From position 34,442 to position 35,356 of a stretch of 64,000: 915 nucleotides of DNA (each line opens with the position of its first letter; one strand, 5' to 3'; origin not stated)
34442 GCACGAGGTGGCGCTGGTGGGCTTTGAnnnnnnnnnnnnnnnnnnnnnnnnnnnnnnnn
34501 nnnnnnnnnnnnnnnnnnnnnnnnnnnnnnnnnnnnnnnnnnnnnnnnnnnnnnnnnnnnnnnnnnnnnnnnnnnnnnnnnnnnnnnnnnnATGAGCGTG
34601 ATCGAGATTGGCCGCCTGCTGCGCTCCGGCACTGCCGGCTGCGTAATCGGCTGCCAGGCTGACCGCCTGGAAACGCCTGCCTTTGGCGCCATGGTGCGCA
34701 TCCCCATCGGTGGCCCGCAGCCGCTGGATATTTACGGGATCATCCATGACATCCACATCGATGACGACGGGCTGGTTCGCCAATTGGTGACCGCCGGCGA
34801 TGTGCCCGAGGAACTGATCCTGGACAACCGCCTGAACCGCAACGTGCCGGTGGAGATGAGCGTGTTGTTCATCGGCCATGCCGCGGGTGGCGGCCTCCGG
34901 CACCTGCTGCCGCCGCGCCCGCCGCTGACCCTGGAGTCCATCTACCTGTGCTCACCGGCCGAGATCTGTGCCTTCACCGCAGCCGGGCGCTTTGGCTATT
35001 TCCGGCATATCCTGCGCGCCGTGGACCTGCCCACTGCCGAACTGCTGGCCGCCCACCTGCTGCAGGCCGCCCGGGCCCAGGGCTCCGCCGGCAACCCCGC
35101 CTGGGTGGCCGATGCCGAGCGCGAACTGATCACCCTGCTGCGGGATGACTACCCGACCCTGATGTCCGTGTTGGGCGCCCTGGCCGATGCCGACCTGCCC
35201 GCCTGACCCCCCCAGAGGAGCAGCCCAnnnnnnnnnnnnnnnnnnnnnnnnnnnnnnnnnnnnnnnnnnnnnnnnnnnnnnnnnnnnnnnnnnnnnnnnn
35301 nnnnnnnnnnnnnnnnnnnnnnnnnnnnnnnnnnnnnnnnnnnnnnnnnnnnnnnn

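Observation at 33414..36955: Three-gene nurA / HAS-barrel-like ORF / herA operon: an extra, translationally coupled component in a bacterial NurA-HerA system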

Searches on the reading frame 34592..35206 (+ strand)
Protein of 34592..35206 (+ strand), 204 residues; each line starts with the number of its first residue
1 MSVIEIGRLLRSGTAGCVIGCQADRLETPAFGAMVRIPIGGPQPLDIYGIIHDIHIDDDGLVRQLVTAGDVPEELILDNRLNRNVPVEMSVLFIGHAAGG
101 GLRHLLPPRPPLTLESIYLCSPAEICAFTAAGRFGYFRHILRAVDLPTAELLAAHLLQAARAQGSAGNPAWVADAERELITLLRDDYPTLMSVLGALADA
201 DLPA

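Call 3: search_protein_families(library=pfam, proteins=[window:34592-35206:+], max_evalue=1)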
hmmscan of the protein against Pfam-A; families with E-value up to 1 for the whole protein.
window:34592-35206:+ (204 aa): 0 families

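Call 4: search_protein_families(library=ncbifam, proteins=[window:34592-35206:+], max_evalue=1)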
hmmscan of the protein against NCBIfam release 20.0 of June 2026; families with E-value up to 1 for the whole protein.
window:34592-35206:+ (204 aa): 0 families

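Call 5: search_protein_families(library=padloc, proteins=[window:34592-35206:+], max_evalue=1)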
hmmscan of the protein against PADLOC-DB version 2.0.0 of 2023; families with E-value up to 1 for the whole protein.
window:34592-35206:+ (204 aa): 0 families

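Call 6: find_homologous_proteins(query=window:34592-35203:+, max_evalue=0.001)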
Query window:34592-35203:+ (204 aa): 6004 proteins with E <= 0.001 among 7441 candidates; the best 120 are listed.
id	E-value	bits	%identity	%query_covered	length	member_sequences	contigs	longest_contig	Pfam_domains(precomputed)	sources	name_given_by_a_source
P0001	6.4e-130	449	100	100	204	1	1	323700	-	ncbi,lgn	-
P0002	3.0e-114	398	88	100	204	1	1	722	-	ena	-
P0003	8.5e-90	318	71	98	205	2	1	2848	-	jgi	jgi:hypothetical protein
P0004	5.4e-89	315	69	99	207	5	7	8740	-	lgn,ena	-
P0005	6.0e-88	312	70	99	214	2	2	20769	-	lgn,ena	-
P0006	9.2e-88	311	71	98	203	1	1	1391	-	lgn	-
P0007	1.2e-87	311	69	99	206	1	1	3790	-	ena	-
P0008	2.3e-87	310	69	98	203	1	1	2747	-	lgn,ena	-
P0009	4.6e-87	309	70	98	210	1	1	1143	-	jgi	jgi:hypothetical protein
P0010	6.9e-87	308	71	98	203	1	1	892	-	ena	-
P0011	2.0e-86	307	68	98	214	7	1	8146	-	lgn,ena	-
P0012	3.1e-86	306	68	98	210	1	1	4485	-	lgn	-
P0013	3.4e-86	306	67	99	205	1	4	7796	-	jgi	jgi:hypothetical protein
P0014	7.0e-86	305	68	99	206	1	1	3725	-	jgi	-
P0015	7.1e-86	305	68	100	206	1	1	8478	-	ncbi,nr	ncbi:MAG TPA: hypothetical protein VLH85_06770 [Levilinea sp.]|nr:hypothetical protein [Levilinea sp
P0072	4.6e-83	296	68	99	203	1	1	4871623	-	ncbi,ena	-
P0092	1.5e-82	294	66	99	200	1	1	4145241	-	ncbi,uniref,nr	ncbi:hypothetical protein LARV_00722 [Longilinea arvoryzae]|uniref:Uncharacterized protein n=1 Tax=L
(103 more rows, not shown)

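Call 7: search_protein_families(library=phrogs, proteins=[window:34592-35206:+], max_evalue=1)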
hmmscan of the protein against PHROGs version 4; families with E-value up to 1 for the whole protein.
window:34592-35206:+ (204 aa): 0 families

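Call 8: find_encoding_contigs(protein=P0092, flank=6000, max_places=2)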
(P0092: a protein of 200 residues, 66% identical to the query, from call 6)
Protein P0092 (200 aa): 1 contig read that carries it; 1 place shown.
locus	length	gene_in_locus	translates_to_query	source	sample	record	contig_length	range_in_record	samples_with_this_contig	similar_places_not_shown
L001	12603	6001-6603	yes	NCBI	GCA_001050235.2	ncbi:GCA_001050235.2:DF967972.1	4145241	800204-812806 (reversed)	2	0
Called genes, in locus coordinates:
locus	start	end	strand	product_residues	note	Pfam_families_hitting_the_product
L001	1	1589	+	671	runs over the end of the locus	PF02463:SMC_N, PF11398:DUF2813, PF13175:AAA_15, PF13476:AAA_23, PF13555:AAA_29 (weak), PF13304:AAA_21, PF20469:OLD-like_TOPRIM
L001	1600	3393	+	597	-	PF00580:UvrD-helicase, PF01443:Viral_helicase1 (faint), PF13245:AAA_19, PF00580:UvrD-helicase, PF13361:UvrD_C (weak)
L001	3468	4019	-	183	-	PF13302:Acetyltransf_3, PF00583:Acetyltransf_1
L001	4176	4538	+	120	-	-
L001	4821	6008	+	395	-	PF09376:NurA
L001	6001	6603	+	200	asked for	-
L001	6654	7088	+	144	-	PF05635:23S_rRNA_IVP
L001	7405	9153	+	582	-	PF09378:HAS-barrel (weak), PF01935:DUF87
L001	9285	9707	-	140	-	-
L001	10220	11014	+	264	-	PF00528:BPD_transp_1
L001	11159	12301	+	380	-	PF13379:NMT1_2, PF09084:NMT1, PF12974:Phosphonate-bd (weak)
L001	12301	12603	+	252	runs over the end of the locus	PF00005:ABC_tran, PF13401:AAA_22 (faint), PF13304:AAA_21 (faint)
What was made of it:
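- In Longilinea a Gabija-like OLD-nuclease/UvrD pair lies ~1.4 kb upstream (call 8).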

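Call 9: find_encoding_contigs(protein=P0072, flank=6000, max_places=2)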
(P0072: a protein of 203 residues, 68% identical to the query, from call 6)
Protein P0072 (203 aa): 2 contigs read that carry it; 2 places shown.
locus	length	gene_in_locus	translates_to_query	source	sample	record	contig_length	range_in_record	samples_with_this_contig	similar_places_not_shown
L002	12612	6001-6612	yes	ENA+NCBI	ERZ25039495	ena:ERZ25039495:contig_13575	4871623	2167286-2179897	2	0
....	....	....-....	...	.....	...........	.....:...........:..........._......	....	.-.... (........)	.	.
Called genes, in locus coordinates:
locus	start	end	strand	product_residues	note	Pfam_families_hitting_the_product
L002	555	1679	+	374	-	PF02163:Peptidase_M50, PF00571:CBS (weak)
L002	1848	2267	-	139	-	PF03061:4HBT (faint)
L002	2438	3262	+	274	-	PF06276:FhuF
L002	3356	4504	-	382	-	PF13784:Fic_N, PF02661:Fic, PF11972:HTH_13 (weak)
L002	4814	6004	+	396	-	PF09376:NurA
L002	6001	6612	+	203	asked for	-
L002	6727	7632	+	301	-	PF00892:EamA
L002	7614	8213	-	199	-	PF11667:DUF3267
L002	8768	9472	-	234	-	PF12867:DinB_2 (weak)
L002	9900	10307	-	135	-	PF04480:DUF559, PF18741:MTES_1575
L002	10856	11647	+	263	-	PF04893:Yip1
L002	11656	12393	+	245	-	PF02463:SMC_N (faint), PF00005:ABC_tran, PF13304:AAA_21 (faint)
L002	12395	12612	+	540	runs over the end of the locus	PF07705:CARDB (faint), PF10633:NPCBM_assoc (faint)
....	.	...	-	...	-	?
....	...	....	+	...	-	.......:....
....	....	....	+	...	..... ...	-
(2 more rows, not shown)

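Call 10: find_encoding_contigs(protein=P0001, flank=10000, max_places=2)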
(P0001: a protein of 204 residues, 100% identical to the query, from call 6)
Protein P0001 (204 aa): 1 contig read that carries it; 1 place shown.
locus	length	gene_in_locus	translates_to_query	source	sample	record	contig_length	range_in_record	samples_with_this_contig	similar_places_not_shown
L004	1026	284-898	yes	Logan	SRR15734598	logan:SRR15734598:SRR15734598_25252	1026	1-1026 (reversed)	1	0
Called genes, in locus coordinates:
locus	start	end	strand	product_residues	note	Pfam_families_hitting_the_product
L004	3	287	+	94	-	?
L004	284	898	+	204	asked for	-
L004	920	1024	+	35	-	?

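Call 14: search_solved_structures(query=A1, max_evalue=10, show_alignments=2)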
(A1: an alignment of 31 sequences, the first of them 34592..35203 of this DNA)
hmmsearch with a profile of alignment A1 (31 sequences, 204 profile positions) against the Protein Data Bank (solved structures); distinct sequences matched with E-value up to 10: 1.
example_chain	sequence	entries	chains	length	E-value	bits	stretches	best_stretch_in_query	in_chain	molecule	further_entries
1uwd_A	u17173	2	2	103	0.89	12.3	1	45-68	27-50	HYPOTHETICAL PROTEIN TM0487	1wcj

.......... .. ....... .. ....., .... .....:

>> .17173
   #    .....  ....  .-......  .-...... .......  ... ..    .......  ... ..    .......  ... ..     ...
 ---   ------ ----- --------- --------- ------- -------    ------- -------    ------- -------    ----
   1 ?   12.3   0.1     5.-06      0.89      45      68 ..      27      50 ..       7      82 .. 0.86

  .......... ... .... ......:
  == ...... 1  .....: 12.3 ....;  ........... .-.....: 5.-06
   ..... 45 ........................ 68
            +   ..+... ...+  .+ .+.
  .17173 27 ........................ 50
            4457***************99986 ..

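Call 19: find_related_loci(query=A1, collection=genome_contigs, flank=6000)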
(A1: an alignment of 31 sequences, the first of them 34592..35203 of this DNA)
Query A1 (204 aa) in genome_contigs; peptide patterns used: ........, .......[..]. (x = any residue, [..] = any of these).
599 stretches matched a pattern (row limit reached: there are more); 396 encode a relative of the query (tblastn E <= 1e-3); the best 80 are kept; 80 distinct loci.
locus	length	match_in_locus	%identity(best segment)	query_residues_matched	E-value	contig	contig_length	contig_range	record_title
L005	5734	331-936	65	1-204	3e-87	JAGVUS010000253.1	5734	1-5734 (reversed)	MAG: Chloroflexota bacterium isolate WAS_Bin_31 WAS_Bin_31_scaffold_6467, whole genome shotgun sequence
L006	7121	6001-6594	66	1-200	6e-86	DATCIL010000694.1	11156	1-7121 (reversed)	MAG TPA_asm: Anaerolineales bacterium isolate SMAG_U7858 k141_3476955, whole genome shotgun sequence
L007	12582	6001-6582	65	4-199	4e-84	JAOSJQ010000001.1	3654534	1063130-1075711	MAG: Anaerolineales bacterium isolate FR_7 FR-Anaerolineales-1_s1, whole genome shotgun sequence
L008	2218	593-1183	65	1-199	4e-86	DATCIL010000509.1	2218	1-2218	MAG TPA_asm: Anaerolineales bacterium isolate SMAG_U7858 k141_486329, whole genome shotgun sequence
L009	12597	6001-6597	68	4-202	1e-82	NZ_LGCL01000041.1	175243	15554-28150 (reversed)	Ornatilinea apprima strain P3M-1 contig_10, whole genome shotgun sequence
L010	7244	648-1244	67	1-199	2e-81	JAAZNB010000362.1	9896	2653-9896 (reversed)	MAG: Chloroflexota bacterium isolate AS27yjCOA_123 44087_AS27, whole genome shotgun sequence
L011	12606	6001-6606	67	1-202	1e-81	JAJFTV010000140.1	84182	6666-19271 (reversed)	MAG: Chloroflexota bacterium isolate bin.298 k141_2544419, whole genome shotgun sequence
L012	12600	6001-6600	69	1-202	8e-81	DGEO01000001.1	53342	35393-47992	MAG TPA_asm: Anaerolineaceae bacterium UBA3924 UBA3924_contig_2370, whole genome shotgun sequence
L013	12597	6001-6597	66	2-202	1e-80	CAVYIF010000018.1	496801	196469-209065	MAG: uncultured Chloroflexia bacterium isolate MFD05684.bin.2.144 genome assembly, contig: contig_65349, whole genome sh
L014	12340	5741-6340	68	1-202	1e-80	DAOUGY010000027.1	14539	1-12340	MAG TPA_asm: Anaerolineaceae bacterium isolate R830_265 k129_562209, whole genome shotgun sequence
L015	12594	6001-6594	63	1-200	3e-80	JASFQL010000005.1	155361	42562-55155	MAG: Anaerolineales bacterium isolate D0819S20remetaG_Bin_326 D0819S20remetaG_FD_scaffold_17_c1, whole genome shotgun se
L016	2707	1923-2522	64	1-202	2e-81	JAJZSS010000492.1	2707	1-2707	MAG: Chloroflexota bacterium isolate SKS3.bin4 NODE_64148_length_2707_cov_0.975969, whole genome shotgun sequence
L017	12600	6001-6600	68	1-202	5e-80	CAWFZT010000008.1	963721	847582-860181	MAG: uncultured Chloroflexia bacterium isolate MFD04408.bin.2.73 genome assembly, contig: contig_45732, whole genome sho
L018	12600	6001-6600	68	1-202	8e-80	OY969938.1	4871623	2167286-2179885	MAG: uncultured Chloroflexia bacterium isolate MFD02416.bin.c.1 genome assembly, chromosome: 1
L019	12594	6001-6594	60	1-200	1e-79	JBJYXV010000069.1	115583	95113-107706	MAG: Anaerolineales bacterium isolate S5_7_050615r2r1_1 S5_7_050615r2r1_1_000000000069, whole genome shotgun sequence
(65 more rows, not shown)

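Call 22: predict_structure(alignment_id=A1)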
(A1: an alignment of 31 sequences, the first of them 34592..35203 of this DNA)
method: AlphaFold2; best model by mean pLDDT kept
length: 204 residues; sequences in the alignment: 31
mean_pLDDT: 83.9   pTM: 0.80
mean pLDDT of the five models: 83.9, 82.3, 81.1, 75.5, 75.1
residues with pLDDT >= 90: 115; 70-90: 44; 50-70: 35; < 50: 10
segments of 3 or more residues with pLDDT < 50: 61-68
pLDDT, mean of each block of 10 residues (from residue 1): 67 88 67 92 90 76 47 62 69 93 91 79 96 93 93 96 95 95 96 95 76
secondary structure, 60 per line:
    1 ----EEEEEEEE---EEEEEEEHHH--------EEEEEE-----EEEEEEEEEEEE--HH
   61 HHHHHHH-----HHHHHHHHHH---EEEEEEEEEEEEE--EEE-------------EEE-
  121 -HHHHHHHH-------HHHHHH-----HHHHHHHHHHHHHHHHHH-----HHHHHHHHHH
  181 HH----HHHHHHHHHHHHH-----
elements in order: E5-12 E16-22 E34-39 E45-56 H59-67 H73-82 E86-98 E101-103 E117-119 H122-129 H137-142 H148-165 H171-182 H187-199
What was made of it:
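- Fold: the AF2 model has pLDDT 83.9 and pTM 0.80 (call 22). The acidic insert is the least confident part of the model (call 22).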

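Call 25: fold_search(model_id=the predicted structure, library=pdb)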
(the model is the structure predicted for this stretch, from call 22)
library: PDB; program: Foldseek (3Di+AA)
matches with E <= 10: 451; with E <= 0.001: 38
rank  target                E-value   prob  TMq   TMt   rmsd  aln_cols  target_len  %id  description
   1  8zit_M                6.2e-05  1.00  0.42  0.15   2.6       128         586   15  DUF4297-HerA complex with DNA and ATPgamaS (released 2025-03-12)
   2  8ziq_M                7.8e-05  1.00  0.42  0.16   2.8       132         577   14  HerA-DUF4297 complex with DNA (released 2025-03-12)
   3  8ziq_N                9.3e-05  1.00  0.42  0.16   2.8       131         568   14  HerA-DUF4297 complex with DNA (released 2025-03-12)
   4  8zit_Q                1.0e-04  1.00  0.41  0.15   2.6       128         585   15  DUF4297-HerA complex with DNA and ATPgamaS (released 2025-03-12)
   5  8wfd_C                1.0e-04  1.00  0.42  0.17   6.0       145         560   19  The cryo-EM structure of TdpAB in complex with AMPPNP and DNA (released 2025-01-22)
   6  8ziq_O                1.2e-04  1.00  0.43  0.16   2.9       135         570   14  HerA-DUF4297 complex with DNA (released 2025-03-12)
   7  8zir_P                1.3e-04  1.00  0.43  0.17   2.6       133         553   14  DUF4297-HerA complex (released 2025-03-12)
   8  8wet_A                1.5e-04  1.00  0.42  0.16   6.4       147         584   20  The cryo-EM structure of TdpAB complex (released 2025-01-22)
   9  8zir_R                1.6e-04  1.00  0.43  0.17   2.6       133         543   14  DUF4297-HerA complex (released 2025-03-12)
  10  8wfd_D                1.7e-04  1.00  0.43  0.17   6.0       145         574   21  The cryo-EM structure of TdpAB in complex with AMPPNP and DNA (released 2025-01-22)
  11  8wfd_A                1.7e-04  1.00  0.41  0.17   6.2       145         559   19  The cryo-EM structure of TdpAB in complex with AMPPNP and DNA (released 2025-01-22)
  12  8zir_O                1.8e-04  1.00  0.44  0.17   2.7       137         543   14  DUF4297-HerA complex (released 2025-03-12)
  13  9x1m_A                2.0e-04  1.00  0.44  0.17   5.7       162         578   15  The cryo-EM structure of HerA-NurA complex with AMPPNP and dsDNA from Thermococcus kodakarensis (released 2026-02-04)
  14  8zir_M                2.1e-04  1.00  0.44  0.18   2.8       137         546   14  DUF4297-HerA complex (released 2025-03-12)
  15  8zir_Q                2.1e-04  1.00  0.44  0.18   2.8       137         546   14  DUF4297-HerA complex (released 2025-03-12)
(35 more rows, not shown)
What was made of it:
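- On HAS-barrel domain (PF09378), for Mid 34592-35206: calls 22, 25: the model has pLDDT 83.9.
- Closest known: Archaeal HerA-NurA. Same: The HAS-barrel collar fold matches the Mid model (call 25).
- Closest known: N-terminal beta-barrel crown of F1-ATPase alpha/beta subunits. Different: Mid resembles the HerA version specifically (call 25).
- The Foldseek PDB top 50 are all HerA chains, with E down to 6e-5, probability 1.0 and rmsd 2.6 A over ~130 columns (call 25). Mid has the fold of the HerA N-terminus (call 25).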

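Call 26: search_protein_representatives(alignment_id=A1)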
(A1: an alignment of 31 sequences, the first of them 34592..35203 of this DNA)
Query: 31 sequences, 204 profile positions. Proteins with E-value up to 0.001 (for the whole library): 564; up to 1e-10: 294; up to 1e-30: 90. The best 150 are listed.
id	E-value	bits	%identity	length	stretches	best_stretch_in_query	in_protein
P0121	4.4e-99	346.4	-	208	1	1-201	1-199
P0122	1.5e-79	282.6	-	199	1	2-199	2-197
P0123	7.2e-77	273.8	-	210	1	4-202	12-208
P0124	2.1e-76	272.3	-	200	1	2-199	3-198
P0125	1.0e-71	257.0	-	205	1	3-200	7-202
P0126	6.5e-70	251.1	-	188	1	2-144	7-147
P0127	2.1e-68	246.2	-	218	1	44-199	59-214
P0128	2.2e-64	233.1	-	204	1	6-199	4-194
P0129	1.1e-63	230.9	-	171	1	35-201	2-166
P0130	4.4e-63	228.8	-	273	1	27-167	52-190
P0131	1.7e-62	226.9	-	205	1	5-200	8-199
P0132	6.2e-62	225.1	-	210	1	6-199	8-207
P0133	4.0e-60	219.2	-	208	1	5-200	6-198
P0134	1.2e-58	214.3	-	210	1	1-200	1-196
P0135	1.5e-58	214.0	-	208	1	4-202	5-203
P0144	1.7e-53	197.5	-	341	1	49-157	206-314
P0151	4.2e-48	179.9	-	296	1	54-163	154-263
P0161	6.4e-44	166.3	-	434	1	31-131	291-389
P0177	3.0e-40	154.3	-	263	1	2-191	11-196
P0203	8.3e-32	126.7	-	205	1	4-197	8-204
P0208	6.9e-31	123.7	-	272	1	6-99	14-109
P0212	1.2e-30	122.9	-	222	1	6-194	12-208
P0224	3.5e-28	114.9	-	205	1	6-194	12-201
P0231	1.6e-27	112.7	-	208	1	9-196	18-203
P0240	2.9e-26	108.6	-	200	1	9-195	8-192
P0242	5.1e-26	107.8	-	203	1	6-197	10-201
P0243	5.9e-26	107.6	-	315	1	1-70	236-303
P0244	7.0e-26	107.4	-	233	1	22-148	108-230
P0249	1.5e-25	106.3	-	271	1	3-73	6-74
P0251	2.7e-25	105.4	-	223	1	6-99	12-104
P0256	8.0e-25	103.9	-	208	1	6-198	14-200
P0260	2.3e-24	102.4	-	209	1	3-199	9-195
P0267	1.1e-23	100.1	-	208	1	3-195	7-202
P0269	2.9e-23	98.8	-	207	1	5-198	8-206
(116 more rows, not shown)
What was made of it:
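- There are 6004 homologs at E<=1e-3 (call 6) and 564 clusters at 50% identity (call 26).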

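Call 30: list_cluster_members(proteins=[P0269, P0267, P0260, P0256, P0242, P0240, P0231, P0224, P0212, P0203])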
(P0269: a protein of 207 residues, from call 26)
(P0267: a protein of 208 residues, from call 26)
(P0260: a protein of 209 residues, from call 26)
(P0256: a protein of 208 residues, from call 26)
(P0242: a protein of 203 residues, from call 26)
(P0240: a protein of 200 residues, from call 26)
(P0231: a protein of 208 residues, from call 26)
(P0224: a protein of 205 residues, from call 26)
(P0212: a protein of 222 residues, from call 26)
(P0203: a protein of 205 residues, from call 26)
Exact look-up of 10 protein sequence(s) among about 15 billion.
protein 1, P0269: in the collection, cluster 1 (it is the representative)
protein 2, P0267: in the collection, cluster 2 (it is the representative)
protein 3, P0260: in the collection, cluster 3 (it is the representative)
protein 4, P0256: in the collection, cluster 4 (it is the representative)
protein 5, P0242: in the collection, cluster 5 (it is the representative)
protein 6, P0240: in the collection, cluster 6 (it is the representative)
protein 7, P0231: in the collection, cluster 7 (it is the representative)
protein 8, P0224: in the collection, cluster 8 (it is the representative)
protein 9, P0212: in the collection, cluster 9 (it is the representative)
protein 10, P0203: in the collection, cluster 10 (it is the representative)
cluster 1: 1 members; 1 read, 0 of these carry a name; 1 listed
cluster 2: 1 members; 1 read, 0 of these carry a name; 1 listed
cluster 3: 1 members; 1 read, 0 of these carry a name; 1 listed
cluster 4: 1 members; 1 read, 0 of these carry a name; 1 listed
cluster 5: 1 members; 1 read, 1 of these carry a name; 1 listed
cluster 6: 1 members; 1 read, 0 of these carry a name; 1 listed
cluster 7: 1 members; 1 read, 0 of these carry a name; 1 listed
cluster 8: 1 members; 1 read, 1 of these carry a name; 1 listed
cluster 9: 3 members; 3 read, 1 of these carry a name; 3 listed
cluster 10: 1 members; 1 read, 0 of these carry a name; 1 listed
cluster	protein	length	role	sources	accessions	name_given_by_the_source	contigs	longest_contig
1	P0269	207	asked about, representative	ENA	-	-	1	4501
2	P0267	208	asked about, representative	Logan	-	-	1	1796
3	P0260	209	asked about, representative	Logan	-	-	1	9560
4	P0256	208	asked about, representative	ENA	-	-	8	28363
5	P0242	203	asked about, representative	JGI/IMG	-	hypothetical protein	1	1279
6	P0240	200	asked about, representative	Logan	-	-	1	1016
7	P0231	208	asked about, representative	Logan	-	-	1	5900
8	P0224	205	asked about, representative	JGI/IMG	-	hypothetical protein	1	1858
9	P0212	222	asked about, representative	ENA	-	-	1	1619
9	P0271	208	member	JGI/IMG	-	hypothetical protein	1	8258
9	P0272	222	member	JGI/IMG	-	-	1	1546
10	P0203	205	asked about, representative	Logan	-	-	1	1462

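Call 32: find_encoding_contigs(protein=P0256, flank=6000, max_places=2)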
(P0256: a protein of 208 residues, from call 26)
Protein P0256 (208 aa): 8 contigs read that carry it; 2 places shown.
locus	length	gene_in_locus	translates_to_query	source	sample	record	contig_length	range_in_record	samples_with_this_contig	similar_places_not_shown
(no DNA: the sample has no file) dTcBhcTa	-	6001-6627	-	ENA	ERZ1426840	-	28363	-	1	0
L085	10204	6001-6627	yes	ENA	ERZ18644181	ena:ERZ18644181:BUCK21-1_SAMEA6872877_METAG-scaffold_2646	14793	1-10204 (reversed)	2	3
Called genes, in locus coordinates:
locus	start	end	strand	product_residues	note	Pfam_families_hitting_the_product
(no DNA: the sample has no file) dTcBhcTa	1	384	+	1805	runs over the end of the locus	PF13517:FG-GAP_3, PF01839:FG-GAP (weak), PF13517:FG-GAP_3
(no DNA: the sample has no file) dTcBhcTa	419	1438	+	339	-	PF00027:cNMP_binding, PF13487:HD_5, PF01966:HD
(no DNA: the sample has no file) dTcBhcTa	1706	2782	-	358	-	PF13699:eCIS_core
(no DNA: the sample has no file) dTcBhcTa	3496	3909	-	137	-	-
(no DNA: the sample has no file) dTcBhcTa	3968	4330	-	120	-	-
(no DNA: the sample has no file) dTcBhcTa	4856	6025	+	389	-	-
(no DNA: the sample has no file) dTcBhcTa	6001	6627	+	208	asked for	-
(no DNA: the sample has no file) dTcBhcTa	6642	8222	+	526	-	PF01935:DUF87, PF05872:HerA_C (faint), PF13401:AAA_22 (faint)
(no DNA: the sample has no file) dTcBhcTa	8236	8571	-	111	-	-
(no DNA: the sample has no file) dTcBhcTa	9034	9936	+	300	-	-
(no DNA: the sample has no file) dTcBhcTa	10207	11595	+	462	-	PF13701:DDE_Tnp_1_4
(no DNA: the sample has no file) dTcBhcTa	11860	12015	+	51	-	-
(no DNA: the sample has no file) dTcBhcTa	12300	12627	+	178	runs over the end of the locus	-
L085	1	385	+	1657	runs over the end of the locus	?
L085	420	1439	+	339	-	PF00027:cNMP_binding, PF13487:HD_5, PF01966:HD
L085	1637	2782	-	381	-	PF13699:eCIS_core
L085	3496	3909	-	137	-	-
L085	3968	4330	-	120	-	-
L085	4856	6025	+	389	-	-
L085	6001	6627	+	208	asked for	-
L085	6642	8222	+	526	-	PF01935:DUF87, PF05872:HerA_C (faint), PF13401:AAA_22 (faint)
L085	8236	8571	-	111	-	-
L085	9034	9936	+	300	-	-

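Call 33: find_encoding_contigs(protein=P0260, flank=6000, max_places=1)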
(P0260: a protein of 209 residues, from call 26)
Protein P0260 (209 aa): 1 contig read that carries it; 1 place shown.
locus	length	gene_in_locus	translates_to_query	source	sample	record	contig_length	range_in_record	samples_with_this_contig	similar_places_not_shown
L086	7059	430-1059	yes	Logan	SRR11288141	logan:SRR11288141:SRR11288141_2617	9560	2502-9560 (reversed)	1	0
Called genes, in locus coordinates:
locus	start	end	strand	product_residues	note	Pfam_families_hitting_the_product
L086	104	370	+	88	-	PF06961:DUF1294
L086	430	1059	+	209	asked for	-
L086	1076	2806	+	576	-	PF01935:DUF87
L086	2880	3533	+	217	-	-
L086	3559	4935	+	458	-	PF20030:bpMoxR, PF07726:AAA_3, PF07728:AAA_5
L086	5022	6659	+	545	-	-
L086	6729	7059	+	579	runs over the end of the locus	PF00580:UvrD-helicase, PF13245:AAA_19, PF13361:UvrD_C, PF13538:UvrD_C_2 (faint)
